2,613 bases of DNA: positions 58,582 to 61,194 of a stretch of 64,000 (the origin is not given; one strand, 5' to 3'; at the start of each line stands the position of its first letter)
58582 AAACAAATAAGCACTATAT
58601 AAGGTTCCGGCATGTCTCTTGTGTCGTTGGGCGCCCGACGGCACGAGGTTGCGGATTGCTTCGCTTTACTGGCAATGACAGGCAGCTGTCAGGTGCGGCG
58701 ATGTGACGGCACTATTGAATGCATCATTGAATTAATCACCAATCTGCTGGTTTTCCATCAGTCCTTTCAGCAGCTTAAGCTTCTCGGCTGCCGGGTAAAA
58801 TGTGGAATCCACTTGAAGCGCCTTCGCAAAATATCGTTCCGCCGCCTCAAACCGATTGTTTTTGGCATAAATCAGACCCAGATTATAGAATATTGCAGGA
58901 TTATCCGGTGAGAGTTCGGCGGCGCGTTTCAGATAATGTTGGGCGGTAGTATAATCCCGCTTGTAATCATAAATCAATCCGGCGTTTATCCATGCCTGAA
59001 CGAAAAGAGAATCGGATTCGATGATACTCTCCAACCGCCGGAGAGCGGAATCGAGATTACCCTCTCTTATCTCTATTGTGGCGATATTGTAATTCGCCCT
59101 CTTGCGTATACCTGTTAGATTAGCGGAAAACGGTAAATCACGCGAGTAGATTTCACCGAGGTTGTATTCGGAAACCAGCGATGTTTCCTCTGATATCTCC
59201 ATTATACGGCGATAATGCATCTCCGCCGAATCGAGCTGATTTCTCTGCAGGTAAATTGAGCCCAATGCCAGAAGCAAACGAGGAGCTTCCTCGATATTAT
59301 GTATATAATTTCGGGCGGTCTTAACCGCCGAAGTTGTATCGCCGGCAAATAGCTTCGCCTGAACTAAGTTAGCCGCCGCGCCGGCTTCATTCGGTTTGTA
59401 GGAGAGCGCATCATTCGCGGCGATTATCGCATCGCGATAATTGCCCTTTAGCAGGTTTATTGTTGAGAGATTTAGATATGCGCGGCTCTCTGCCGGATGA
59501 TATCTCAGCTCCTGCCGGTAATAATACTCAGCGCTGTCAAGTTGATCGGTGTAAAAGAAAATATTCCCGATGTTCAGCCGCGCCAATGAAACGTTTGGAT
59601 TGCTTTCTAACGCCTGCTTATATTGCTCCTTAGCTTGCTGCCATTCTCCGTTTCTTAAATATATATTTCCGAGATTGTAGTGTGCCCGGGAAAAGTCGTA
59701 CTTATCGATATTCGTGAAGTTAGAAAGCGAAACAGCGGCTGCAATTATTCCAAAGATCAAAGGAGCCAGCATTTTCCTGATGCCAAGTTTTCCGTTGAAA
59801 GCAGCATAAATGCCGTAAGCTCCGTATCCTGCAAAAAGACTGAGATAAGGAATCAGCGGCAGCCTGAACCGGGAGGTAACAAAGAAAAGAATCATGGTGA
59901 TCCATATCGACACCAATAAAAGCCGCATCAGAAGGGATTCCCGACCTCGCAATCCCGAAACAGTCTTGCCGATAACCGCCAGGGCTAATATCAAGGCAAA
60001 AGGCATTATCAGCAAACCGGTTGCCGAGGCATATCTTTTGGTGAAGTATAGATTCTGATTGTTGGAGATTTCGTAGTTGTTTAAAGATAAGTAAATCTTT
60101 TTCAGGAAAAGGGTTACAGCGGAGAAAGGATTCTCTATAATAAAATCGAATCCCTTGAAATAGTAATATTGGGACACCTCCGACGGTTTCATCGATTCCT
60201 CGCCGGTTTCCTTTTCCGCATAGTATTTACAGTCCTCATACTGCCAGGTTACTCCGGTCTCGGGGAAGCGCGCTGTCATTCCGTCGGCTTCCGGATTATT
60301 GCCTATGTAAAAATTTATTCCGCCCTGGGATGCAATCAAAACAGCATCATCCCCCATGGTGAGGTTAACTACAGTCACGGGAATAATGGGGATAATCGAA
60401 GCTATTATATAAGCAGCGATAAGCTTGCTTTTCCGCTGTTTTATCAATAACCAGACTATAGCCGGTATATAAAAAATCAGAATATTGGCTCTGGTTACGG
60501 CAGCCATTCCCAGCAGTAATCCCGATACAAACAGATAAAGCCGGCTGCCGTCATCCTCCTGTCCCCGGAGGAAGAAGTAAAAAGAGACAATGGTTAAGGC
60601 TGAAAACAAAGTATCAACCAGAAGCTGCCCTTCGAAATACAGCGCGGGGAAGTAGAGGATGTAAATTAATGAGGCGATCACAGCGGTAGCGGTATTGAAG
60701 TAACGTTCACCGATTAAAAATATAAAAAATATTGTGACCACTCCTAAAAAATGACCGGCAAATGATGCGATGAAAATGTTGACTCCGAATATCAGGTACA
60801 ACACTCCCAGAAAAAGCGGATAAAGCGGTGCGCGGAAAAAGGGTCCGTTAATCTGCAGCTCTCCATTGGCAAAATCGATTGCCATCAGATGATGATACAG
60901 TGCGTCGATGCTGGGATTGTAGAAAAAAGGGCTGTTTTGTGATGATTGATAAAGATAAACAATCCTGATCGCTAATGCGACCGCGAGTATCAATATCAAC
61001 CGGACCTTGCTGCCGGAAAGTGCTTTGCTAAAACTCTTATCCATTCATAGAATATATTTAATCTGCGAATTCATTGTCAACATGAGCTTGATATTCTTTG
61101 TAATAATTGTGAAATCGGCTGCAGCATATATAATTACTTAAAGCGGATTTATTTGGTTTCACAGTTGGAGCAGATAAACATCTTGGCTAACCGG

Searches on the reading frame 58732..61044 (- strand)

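Call 27: search_protein_families(library=pfam, proteins=[window:58732-61044:-], max_evalue=0.001)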
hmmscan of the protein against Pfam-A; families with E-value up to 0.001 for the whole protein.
window:58732-61044:- (770 aa): 22 families
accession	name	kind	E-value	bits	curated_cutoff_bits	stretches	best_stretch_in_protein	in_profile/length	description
PF07719.23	TPR_2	-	3.4e-31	105.2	27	3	453-484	2-33/34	Tetratricopeptide repeat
PF13432.12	TPR_16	-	1.2e-30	106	32.7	3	688-744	3-59/65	Tetratricopeptide repeat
PF00515.34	TPR_1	-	2e-28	97.5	27.8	3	453-484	2-33/34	Tetratricopeptide repeat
PF13181.12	TPR_8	-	5.2e-27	92.1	25.7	3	453-484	2-33/34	Tetratricopeptide repeat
PF13424.12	TPR_12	-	8e-24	84.1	30.1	2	452-513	3-72/77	Tetratricopeptide repeat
PF14559.12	TPR_19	-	5.4e-20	71.9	25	1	696-747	5-56/68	Tetratricopeptide repeat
PF13431.12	TPR_17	-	6.3e-17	60.8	24.4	1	705-736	2-33/34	Tetratricopeptide repeat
PF13428.12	TPR_14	-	7.3e-17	60.6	23.5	1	453-492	2-41/44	Tetratricopeptide repeat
PF13231.12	PMT_2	-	1.5e-14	54.9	26.1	1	72-222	3-153/160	Dolichyl-phosphate-mannose-protein mannosyltransferase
PF13176.12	TPR_7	-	6.5e-13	48.1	27.9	0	454-481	1-28/36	Tetratricopeptide repeat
PF25063.1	ARM_TT21_C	-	2.7e-11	44.2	35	1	649-735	96-183/209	Tetratricopeptide repeat protein 21 C-terminal ARM domain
PF13414.12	TPR_11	-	5.1e-11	42.5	26.8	2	698-729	10-41/42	TPR repeat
PF23914.1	TPR_CcmH_CycH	-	1.8e-10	41.3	42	1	510-619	40-152/158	Cytochrome c-type biogenesis protein H TPR domain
PF13174.12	TPR_6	-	4.9e-09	36.7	26.3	0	454-484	2-32/33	Tetratricopeptide repeat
PF13374.12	TPR_10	-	1.2e-08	35.1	27.5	0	721-745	7-31/42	Tetratricopeptide repeat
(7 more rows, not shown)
